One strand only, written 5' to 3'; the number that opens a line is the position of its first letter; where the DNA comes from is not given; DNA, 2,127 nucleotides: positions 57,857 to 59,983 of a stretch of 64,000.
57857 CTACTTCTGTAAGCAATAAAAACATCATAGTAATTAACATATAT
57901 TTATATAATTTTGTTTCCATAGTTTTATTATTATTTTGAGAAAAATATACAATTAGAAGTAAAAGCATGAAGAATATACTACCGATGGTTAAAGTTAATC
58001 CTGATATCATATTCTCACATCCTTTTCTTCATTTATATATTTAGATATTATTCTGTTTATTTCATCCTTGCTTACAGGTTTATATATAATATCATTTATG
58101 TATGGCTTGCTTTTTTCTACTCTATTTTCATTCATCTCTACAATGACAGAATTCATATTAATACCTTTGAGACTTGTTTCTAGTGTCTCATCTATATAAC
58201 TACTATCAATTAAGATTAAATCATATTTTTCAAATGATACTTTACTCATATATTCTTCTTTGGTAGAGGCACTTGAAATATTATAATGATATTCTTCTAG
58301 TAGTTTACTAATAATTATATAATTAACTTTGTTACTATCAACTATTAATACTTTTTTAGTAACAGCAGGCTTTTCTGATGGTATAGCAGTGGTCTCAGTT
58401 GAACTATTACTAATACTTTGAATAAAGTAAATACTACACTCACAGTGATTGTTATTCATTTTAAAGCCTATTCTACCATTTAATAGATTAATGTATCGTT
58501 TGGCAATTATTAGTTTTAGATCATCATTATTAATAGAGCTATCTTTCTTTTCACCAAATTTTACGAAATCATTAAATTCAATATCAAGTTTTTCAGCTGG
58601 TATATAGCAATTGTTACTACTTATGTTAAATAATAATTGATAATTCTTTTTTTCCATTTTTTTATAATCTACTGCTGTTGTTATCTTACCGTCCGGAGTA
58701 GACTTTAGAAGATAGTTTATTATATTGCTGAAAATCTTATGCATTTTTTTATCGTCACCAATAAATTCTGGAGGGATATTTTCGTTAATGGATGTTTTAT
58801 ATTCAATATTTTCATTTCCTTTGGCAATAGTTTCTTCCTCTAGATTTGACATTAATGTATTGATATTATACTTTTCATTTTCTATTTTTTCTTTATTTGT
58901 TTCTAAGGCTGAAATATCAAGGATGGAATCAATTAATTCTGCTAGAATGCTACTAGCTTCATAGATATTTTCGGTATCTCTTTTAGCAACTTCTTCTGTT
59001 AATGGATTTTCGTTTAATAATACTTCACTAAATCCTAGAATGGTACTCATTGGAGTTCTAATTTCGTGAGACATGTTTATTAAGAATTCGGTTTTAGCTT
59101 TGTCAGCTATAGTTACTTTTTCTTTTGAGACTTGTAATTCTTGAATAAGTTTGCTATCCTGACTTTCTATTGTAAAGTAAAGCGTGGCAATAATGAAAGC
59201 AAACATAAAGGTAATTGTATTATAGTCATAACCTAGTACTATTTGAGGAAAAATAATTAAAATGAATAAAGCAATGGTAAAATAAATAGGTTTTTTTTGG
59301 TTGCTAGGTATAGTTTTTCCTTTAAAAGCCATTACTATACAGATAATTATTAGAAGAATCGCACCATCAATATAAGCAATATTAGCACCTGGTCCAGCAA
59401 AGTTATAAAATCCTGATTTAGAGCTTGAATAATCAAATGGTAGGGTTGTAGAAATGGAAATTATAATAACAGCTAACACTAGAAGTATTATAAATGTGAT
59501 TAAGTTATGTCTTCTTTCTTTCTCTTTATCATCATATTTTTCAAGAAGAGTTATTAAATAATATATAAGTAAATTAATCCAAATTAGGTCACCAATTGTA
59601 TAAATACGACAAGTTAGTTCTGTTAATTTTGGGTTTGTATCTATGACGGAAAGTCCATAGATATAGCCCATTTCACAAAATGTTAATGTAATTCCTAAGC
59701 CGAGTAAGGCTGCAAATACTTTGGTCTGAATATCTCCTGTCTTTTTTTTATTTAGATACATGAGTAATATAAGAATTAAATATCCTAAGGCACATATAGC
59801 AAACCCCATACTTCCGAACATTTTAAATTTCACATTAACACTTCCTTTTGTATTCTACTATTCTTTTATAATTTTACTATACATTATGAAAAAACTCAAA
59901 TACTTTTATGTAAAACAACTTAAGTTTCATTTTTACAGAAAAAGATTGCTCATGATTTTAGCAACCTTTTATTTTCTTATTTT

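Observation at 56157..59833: Translationally coupled hybrid histidine kinases with complementary defects, implying an obligate heteromeric phosphorelay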

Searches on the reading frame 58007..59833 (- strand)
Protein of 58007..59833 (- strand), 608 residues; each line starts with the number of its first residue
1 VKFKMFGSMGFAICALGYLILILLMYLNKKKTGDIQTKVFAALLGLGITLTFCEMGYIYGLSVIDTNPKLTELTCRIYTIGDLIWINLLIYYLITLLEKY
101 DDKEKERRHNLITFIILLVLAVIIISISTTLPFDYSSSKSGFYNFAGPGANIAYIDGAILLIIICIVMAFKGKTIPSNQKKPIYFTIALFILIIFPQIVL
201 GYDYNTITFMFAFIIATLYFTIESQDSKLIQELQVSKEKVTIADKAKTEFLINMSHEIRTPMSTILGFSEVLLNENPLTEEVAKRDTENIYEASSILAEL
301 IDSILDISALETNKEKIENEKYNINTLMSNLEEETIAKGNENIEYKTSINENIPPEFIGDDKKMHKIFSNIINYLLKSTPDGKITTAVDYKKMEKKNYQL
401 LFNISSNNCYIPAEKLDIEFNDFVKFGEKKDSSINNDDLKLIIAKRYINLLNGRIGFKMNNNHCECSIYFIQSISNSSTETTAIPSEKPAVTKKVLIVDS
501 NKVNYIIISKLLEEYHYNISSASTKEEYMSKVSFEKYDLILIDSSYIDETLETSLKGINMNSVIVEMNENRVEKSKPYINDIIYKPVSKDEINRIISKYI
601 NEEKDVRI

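Call 3: search_protein_families(library=pfam, proteins=[window:58007-59833:-], max_evalue=1)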
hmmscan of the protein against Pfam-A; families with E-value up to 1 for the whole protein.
window:58007-59833:- (608 aa): 9 families
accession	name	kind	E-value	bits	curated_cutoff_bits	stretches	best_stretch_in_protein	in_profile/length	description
PF00512.31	HisKA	-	8.9e-15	54.9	26.9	1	246-312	1-65/66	His Kinase A (phospho-acceptor) domain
PF00072.30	Response_reg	-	9.6e-07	29.4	30.2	1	495-545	1-51/111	Response regulator receiver domain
PF02518.31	HATPase_c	-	5.9e-06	27.1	26.4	1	359-457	1-93/111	Histidine kinase-, DNA gyrase B-, and HSP90-like ATPase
PF00003.28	7tm_3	-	0.0005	20.3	33.5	1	12-221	15-243/251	7 transmembrane sweet-taste receptor of 3 GCPR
PF11992.13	TgpA_N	-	0.014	14.9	30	1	111-226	47-146/333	TgpA N-terminal domain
PF06124.16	DUF960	-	0.037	15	25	1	455-508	38-91/94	Staphylococcal protein of unknown function (DUF960)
PF00499.25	Oxidored_q3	-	0.06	13.5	33.2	0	86-133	49-96/146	NADH-ubiquinone/plastoquinone oxidoreductase chain 6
PF07584.16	BatA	-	0.21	12.5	25.9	0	96-127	40-74/77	Aerotolerance regulator N-terminal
PF08679.17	DsrD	-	0.43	11.3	24.2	0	562-604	3-48/65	Dissimilatory sulfite reductase D (DsrD)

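Call 4: search_protein_families(library=ncbifam, proteins=[window:58007-59833:-], max_evalue=1)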
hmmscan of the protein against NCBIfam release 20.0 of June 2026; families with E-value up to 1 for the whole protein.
window:58007-59833:- (608 aa): 43 families (the best 25 are shown)
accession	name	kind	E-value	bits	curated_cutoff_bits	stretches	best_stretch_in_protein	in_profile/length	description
TIGR02956.1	TMAO_torS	equivalog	1.1e-38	133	676.5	1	236-604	453-824/967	TMAO reductase system sensor histidine kinase/response regulator TorS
NF008302.0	PRK11091.1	equivalog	8.4e-35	120.1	838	1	233-604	269-647/779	aerobic respiration two-component sensor histidine kinase ArcB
NF008318.0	PRK11107.1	equivalog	1.2e-32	112.9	890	1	232-600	278-650/920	two-component sensor histidine kinase BarA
NF041947.1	LuxQ_Vibrio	equivalog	3.6e-28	98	1200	1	235-544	460-774/843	quorum-sensing autoinducer 2 sensor kinase/phosphatase LuxQ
NF011874.0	PRK15347.1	equivalog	1.9e-25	89.1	852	2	217-464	368-605/921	two component system sensor kinase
NF008543.0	PRK11466.1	equivalog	6.2e-24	83.9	982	1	230-603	427-801/914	TMAO reductase system sensor histidine kinase/response regulator TorS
NF008099.0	PRK10841.1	equivalog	1.3e-22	79.5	920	2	231-460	454-677/949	two-component system sensor histidine kinase RcsC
TIGR02966.1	phoR_proteo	equivalog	3.2e-22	79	334.2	1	240-418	107-280/333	phosphate regulon sensor histidine kinase PhoR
NF045901.1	HisKinLetSLeg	equivalog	6.7e-22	77.3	1650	2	226-462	273-507/906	two-component system sensor histidine kinase LetS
NF033091.0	HK_VanS_ACDEFG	equivalog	9.1e-22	77.5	400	1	227-468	54-290/293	vancomycin resistance histidine kinase VanS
NF046044.1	PnpS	equivalog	6.1e-21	74.9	400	1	243-458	166-376/390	two-component system histidine kinase PnpS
NF007420.1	PRK09959.1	equivalog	2.1e-20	71.9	1995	1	227-545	692-1011/1197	acid-sensing system histidine kinase EvgS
NF038297.2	hybrid_HK_HrmK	equivalog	2.7e-20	72.6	725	1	228-550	216-548/607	hybrid histidine kinase/response regulator HrmK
NF033092.0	HK_WalK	equivalog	8.9e-20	70.8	725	1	243-463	368-584/594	cell wall metabolism sensor histidine kinase WalK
NF047465.1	hybrid_HK_LvrA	exception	6.5e-19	67.4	1200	1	231-458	186-407/819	hybrid histidine kinase/response regulator LvrA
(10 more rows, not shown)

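Call 7: search_solved_structures(query=window:58007-59833:-, show_alignments=3, max_evalue=0.001)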
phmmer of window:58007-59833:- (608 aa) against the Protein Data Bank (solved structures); distinct sequences matched with E-value up to 0.001: 21.
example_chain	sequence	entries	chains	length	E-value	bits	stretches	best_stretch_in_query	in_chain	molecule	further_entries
7z8n_A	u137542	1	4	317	3.1e-20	75.4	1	232-458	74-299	Histidine kinase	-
7n0e_B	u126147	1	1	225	2e-17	66.1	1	247-461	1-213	Histidine kinase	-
4jas_A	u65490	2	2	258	2.6e-17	65.7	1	238-457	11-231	Histidine kinase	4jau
6dk7_A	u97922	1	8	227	6.1e-17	64.5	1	249-461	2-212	RetS (Regulator of Exopolysaccharide and Type III Secretion)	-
6dk8_A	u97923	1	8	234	6.5e-17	64.4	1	249-461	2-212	RetS (Regulator of Exopolysaccharide and Type III Secretion)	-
5uht_A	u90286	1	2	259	1.4e-15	60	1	238-457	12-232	Sensor histidine kinase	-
3dge_A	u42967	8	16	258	1.6e-15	59.8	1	238-457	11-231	Sensor protein | Histidine kinase | Sensor histidine kinase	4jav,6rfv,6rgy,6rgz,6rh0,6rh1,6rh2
2c2a_A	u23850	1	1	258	1.7e-15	59.8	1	238-457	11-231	SENSOR HISTIDINE KINASE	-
6azr_A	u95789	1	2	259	6.2e-15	57.9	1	238-457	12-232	Sensor histidine kinase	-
5c93_A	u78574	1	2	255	1.3e-14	56.8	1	244-456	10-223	Histidine kinase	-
4u7n_A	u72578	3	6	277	1.5e-14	56.6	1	244-456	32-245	Histidine protein kinase sensor protein | Histidine kinase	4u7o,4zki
6rh7_A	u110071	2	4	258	4e-14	55.2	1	238-457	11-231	Sensor histidine kinase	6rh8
7p8e_A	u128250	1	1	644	4.3e-14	55.1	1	231-390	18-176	Receiver domain of histidine kinase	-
4i5s_A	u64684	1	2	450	4.7e-13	51.7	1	213-455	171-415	Putative histidine kinase CovS; VicK-like protein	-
4q20_A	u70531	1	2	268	1.7e-12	49.9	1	239-386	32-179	Sensor protein DivL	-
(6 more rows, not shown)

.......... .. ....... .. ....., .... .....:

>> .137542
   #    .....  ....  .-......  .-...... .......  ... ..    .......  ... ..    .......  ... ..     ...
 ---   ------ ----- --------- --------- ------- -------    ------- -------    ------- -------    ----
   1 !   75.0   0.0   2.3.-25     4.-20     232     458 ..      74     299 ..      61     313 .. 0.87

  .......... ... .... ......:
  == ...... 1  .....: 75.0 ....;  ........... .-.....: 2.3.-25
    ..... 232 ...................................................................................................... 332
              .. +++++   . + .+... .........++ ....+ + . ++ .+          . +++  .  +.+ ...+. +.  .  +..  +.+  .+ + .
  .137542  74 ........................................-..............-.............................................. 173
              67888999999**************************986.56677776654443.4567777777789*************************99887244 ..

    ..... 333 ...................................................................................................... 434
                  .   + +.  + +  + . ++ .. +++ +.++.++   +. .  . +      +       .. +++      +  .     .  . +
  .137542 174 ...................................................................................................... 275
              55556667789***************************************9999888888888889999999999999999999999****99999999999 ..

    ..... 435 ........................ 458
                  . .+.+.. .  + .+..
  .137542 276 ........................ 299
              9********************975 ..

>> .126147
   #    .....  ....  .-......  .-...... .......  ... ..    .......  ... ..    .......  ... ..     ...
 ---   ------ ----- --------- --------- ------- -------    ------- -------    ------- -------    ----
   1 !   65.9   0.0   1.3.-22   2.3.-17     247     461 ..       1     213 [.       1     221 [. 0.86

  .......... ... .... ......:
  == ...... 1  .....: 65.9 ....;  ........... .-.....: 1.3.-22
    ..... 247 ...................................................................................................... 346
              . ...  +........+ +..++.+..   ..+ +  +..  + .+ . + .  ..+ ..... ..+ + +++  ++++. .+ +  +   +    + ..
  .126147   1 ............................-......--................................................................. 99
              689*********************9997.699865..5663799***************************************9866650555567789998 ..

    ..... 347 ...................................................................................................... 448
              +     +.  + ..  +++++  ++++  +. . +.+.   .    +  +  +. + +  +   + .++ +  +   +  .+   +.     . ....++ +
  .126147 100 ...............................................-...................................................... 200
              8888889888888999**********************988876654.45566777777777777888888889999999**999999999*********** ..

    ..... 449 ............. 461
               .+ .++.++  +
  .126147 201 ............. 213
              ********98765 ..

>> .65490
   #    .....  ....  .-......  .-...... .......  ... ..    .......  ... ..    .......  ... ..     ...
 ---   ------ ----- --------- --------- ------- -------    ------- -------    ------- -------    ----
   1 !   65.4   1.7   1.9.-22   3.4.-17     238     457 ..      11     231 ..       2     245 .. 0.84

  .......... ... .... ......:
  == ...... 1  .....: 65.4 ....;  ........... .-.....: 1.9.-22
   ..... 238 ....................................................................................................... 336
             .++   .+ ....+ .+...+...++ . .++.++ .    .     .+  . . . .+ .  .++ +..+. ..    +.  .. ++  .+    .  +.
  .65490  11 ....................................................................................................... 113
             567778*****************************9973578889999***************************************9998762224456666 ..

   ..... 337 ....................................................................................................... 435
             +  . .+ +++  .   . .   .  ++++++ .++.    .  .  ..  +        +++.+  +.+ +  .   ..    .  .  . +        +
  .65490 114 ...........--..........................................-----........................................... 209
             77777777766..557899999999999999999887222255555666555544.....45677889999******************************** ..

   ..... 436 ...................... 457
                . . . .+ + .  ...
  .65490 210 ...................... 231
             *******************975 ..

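Call 13: find_homologous_proteins(query=window:58007-59833:-, max_evalue=1e-10)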
Query window:58007-59833:- (608 aa): 1825 proteins with E <= 1e-10 among 8000 candidates; the best 120 are listed.
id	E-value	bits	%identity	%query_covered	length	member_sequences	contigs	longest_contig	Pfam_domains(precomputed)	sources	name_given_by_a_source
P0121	0.0e+0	1300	99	100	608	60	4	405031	PF02518.32,PF00512.32,PF00072.31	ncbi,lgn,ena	-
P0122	0.0e+0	1133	86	100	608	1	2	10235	PF00512.32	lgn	-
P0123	0.0e+0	1122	85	100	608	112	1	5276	PF02518.32,PF00512.32,PF00072.31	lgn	-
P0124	0.0e+0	1122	84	100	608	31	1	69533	PF00512.32,PF00072.31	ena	-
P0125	0.0e+0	1121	85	100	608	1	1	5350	PF00512.32,PF00072.31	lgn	-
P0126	0.0e+0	1121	84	100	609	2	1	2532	PF00512.32,PF00072.31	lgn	-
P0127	0.0e+0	1121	84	100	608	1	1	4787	PF00512.32,PF00072.31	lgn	-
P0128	0.0e+0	1120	85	99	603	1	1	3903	PF02518.32,PF00512.32,PF00072.31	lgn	-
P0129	0.0e+0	1119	84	100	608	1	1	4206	PF00512.32,PF00072.31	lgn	-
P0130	0.0e+0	1115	84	100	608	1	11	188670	PF00512.32,PF00072.31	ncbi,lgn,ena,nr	ncbi:MAG: histidine kinase dimerization/phospho-acceptor domain-containing protein [Bacilli bacteriu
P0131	0.0e+0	1113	84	100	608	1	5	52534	PF00512.32,PF00072.31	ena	-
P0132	0.0e+0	1112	84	100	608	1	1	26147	PF00512.32,PF00072.31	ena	-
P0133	0.0e+0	1111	84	100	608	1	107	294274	PF00512.32,PF00072.31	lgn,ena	-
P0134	0.0e+0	1108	84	100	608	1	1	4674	PF00512.32,PF00072.31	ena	-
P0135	0.0e+0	1106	84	100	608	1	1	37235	PF00512.32,PF00072.31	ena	-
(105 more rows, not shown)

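Call 49: predict_structure(alignment_id=A2)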
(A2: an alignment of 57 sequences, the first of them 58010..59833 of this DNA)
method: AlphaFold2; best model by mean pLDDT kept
length: 608 residues; sequences in the alignment: 57
mean_pLDDT: 78.4   pTM: 0.45
mean pLDDT of the five models: 78.4, 76.2, 74.9, 73.9, 73.6
residues with pLDDT >= 90: 29; 70-90: 475; 50-70: 77; < 50: 27
segments of 3 or more residues with pLDDT < 50: 425-430, 478-491, 603-608
pLDDT, mean of each block of 10 residues (from residue 1): 69 89 81 75 90 85 80 84 86 77 77 85 85 66 62 75 79 70 79 72 71 84 68 70 70 78 87 84 87 86 82 78 87 81 85 84 89 86 88 81 88 67 50 68 86 84 86 65 34 82 82 82 84 85 86 81 86 79 84 82 40
secondary structure, 60 per line:
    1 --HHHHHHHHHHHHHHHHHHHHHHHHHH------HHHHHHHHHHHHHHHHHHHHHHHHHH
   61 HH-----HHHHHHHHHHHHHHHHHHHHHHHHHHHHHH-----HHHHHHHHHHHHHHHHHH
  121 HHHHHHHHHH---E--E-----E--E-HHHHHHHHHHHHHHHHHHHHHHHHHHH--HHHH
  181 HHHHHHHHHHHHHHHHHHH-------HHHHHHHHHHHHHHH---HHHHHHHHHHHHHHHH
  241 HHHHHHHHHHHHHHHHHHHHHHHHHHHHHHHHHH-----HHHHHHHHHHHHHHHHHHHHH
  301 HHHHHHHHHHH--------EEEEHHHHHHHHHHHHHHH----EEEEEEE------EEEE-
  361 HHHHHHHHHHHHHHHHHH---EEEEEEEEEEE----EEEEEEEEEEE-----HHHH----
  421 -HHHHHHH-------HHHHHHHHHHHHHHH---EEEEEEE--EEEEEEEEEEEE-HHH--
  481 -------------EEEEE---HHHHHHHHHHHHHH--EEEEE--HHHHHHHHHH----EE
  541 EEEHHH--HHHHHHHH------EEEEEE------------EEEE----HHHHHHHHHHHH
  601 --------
elements in order: H3-28 H35-62 H68-97 H103-130 H148-174 H177-199 H207-221 H225-274 H280-311 E320-323 H324-338 E343-349 E356-359 H361-378 E382-392 E397-407 H413-416 H422-428 H436-450 E454-460 E463-474 E494-498 H502-515 E518-522 H525-534 E539-543 H549-556 E563-568 E581-584 H589-600

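Call 55: fold_search(model_id=the predicted structure, library=pdb)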
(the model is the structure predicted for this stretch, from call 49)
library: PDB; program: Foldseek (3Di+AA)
matches with E <= 10: 1486; with E <= 0.001: 221
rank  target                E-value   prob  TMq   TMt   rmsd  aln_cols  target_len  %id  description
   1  6rgz_A                8.3e-13  1.00  0.31  0.73   4.1       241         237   23  Revisiting pH-gated conformational switch. Complex HK853-RR468 pH 6.5 (released 2020-02-19)
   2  7z8n_A                1.1e-12  1.00  0.31  0.59   7.4       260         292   25  GacS histidine kinase from Pseudomonas aeruginosa (released 2022-07-13)
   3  6rgy_B                2.5e-12  1.00  0.31  0.73   4.1       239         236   23  Revisiting pH-gated conformational switch. Complex HK853-RR468 pH 7.5 (released 2020-02-19)
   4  6rfv_B                2.6e-12  1.00  0.31  0.73   4.4       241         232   23  Revisiting pH-gated conformational switch. Complex HK853-RR468 pH 7 (released 2020-02-19)
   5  4q20_B                2.7e-12  1.00  0.30  0.74   4.3       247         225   20  Crystal structure of a C-terminal part of tyrosine kinase (DivL) from Caulobacter crescentus CB15 at 2.50 A resolution (released 2014-04-23)
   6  6rfv_A                2.9e-12  1.00  0.31  0.74   3.9       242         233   24  Revisiting pH-gated conformational switch. Complex HK853-RR468 pH 7 (released 2020-02-19)
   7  6dk7_G                2.9e-12  1.00  0.29  0.71   5.2       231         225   22  RetS histidine kinase region with cobalt (released 2019-03-20)
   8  6rgy_A                3.5e-12  1.00  0.31  0.74   4.0       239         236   23  Revisiting pH-gated conformational switch. Complex HK853-RR468 pH 7.5 (released 2020-02-19)
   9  5uht_A                3.6e-12  1.00  0.32  0.74   4.1       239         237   24  Structure of the Thermotoga maritima HK853-BeF3-RR468 complex at pH 5.0 (released 2017-12-27)
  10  4q20_A                4.0e-12  1.00  0.30  0.69   5.2       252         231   20  Crystal structure of a C-terminal part of tyrosine kinase (DivL) from Caulobacter crescentus CB15 at 2.50 A resolution (released 2014-04-23)
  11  6rh8_A                4.2e-12  1.00  0.31  0.73   4.1       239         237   22  Revisiting pH-gated conformational switch. Complex HK853 mutant H260A -RR468 mutant D53A pH 5.3 (released 2020-02-19)
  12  6rh0_A                4.6e-12  1.00  0.31  0.73   4.3       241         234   24  Revisiting pH-gated conformational switch. Complex HK853-RR468 pH 5.5 (released 2020-02-19)
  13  6qrj                  5.1e-12  1.00  0.30  0.38  15.6       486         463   15  Crystal structure of ShkA full-length in complex with AMPPNP (released 2020-01-08)
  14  3dge_A                5.3e-12  1.00  0.31  0.72   4.5       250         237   24  Structure of a histidine kinase-response regulator complex reveals insights into Two-component signaling and a novel c (released 2009-07-07)
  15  6dk7_E                5.6e-12  1.00  0.29  0.71   5.1       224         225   23  RetS histidine kinase region with cobalt (released 2019-03-20)
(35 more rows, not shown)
